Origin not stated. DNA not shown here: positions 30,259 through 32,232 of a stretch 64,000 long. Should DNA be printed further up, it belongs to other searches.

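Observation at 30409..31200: ActF carries a roughly 90 aa Lys/Glu/Asp-rich repeat extension and a Gly/Pro-rich loop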

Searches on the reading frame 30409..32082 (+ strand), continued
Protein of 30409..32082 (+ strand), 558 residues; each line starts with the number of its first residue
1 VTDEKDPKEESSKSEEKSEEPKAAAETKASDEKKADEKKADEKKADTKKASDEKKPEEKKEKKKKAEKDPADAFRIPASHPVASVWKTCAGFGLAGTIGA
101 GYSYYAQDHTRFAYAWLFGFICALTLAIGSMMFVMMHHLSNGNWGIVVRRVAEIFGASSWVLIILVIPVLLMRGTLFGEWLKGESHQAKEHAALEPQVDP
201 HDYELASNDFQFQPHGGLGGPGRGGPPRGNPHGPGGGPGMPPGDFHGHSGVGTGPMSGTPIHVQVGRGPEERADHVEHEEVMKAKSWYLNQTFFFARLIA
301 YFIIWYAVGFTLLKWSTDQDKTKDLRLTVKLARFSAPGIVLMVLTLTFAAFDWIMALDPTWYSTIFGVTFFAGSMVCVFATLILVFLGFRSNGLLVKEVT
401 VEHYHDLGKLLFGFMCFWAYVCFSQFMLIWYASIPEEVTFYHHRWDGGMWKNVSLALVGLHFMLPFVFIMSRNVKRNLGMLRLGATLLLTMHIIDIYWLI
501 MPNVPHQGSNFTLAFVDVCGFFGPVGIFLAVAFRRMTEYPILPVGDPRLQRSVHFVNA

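Call 28: predict_structure(alignment_id=A1)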
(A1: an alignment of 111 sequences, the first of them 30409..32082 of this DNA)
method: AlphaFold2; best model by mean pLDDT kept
length: 558 residues; sequences in the alignment: 111
mean_pLDDT: 79.6   pTM: 0.78
mean pLDDT of the five models: 79.6, 79.3, 78.7, 78.0, 77.7
residues with pLDDT >= 90: 262; 70-90: 136; 50-70: 91; < 50: 69
segments of 3 or more residues with pLDDT < 50: 1-6, 11-17, 36-40, 187-195, 212-218, 236-239, 256-258, 556-558
pLDDT, mean of each block of 10 residues (from residue 1): 46 49 53 48 51 56 82 91 97 97 90 96 98 95 86 98 96 86 56 49 55 48 53 47 52 51 61 81 86 94 98 95 92 96 94 80 84 97 97 92 92 95 84 68 76 91 91 90 96 94 82 93 98 97 81 56
secondary structure, 60 per line:
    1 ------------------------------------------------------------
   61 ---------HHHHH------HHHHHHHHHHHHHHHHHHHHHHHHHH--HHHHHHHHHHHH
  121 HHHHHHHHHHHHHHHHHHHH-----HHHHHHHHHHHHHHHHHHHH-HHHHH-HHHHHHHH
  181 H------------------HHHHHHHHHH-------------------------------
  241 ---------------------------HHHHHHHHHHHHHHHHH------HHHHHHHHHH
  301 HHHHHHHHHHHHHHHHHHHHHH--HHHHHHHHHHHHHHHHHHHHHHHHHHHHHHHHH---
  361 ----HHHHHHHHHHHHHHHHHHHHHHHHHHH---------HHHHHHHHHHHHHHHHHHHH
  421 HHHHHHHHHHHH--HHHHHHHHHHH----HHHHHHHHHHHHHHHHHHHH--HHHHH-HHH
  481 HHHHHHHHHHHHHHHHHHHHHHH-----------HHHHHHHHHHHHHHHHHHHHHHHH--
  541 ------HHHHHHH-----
elements in order: H70-74 H81-106 H109-140 H146-165 H167-171 H173-181 H200-209 H268-284 H291-322 H325-357 H365-391 H401-432 H435-445 H450-469 H472-476 H478-503 H515-538 H547-553

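Call 33: fold_search(model_id=the predicted structure, library=pdb)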
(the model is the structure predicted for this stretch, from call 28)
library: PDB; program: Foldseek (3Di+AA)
matches with E <= 10: 105; with E <= 0.001: 9
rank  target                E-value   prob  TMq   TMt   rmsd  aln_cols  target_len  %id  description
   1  8k9e_F                2.2e-16  1.00  0.62  0.86   6.3       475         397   26  Cryo-EM structure of the photosynthetic alternative complex III from Chloroflexus aurantiacus at 3.3 angstrom (released 2024-03-06)
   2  9ilt_F                3.4e-16  1.00  0.62  0.87   6.5       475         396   26  Crystal structure of alternative complex III from Chloroflexus aurantiacus (released 2025-03-19)
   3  6lod_F                1.8e-15  1.00  0.64  0.90   4.3       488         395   25  Cryo-EM structure of the air-oxidized photosynthetic alternative complex III from Roseiflexus castenholzii (released 2020-11-04)
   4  6f0k_F                1.7e-14  1.00  0.64  0.92   3.1       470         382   29  Alternative complex III (released 2018-05-09)
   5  6btm_F                5.6e-12  1.00  0.61  0.83   4.0       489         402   21  Structure of Alternative Complex III from Flavobacterium johnsoniae (Wild Type) (released 2018-05-09)
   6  8k9e_C                5.8e-07  1.00  0.44  0.54  10.8       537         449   12  Cryo-EM structure of the photosynthetic alternative complex III from Chloroflexus aurantiacus at 3.3 angstrom (released 2024-03-06)
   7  6btm_C                1.8e-06  1.00  0.50  0.60  11.1       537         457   14  Structure of Alternative Complex III from Flavobacterium johnsoniae (Wild Type) (released 2018-05-09)
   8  6f0k_C                2.3e-05  1.00  0.51  0.63   9.6       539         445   12  Alternative complex III (released 2018-05-09)
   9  6lod_C                2.6e-05  1.00  0.46  0.55  13.7       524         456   14  Cryo-EM structure of the air-oxidized photosynthetic alternative complex III from Roseiflexus castenholzii (released 2020-11-04)
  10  7p5j_A                1.6e-01  0.12  0.09  0.12  33.2       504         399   12  Cryo-EM structure of human TTYH1 in GDN (released 2021-08-11)
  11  7p5m_A                6.1e-01  0.10  0.10  0.14  31.7       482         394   11  Cryo-EM structure of human TTYH2 in lipid nanodiscs (released 2021-08-11)
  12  7p54_A                6.6e-01  0.08  0.10  0.12  33.1       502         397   12  Cryo-EM structure of human TTYH2 in GDN (released 2021-08-11)
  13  9g71_A                7.5e-01  0.09  0.11  0.15  31.8       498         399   12  Cryo-EM structure of TTYH2 in complex with lipids in GDN (released 2025-05-21)
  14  2nwl_B                8.8e-01  0.07  0.10  0.13  25.1       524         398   12  Crystal structure of GltPh in complex with L-Asp (released 2007-02-27)
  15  7p5c_A                1.2e+00  0.06  0.09  0.11  31.7       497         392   10  Cryo-EM structure of human TTYH3 in Ca2+ and GDN (released 2021-08-11)
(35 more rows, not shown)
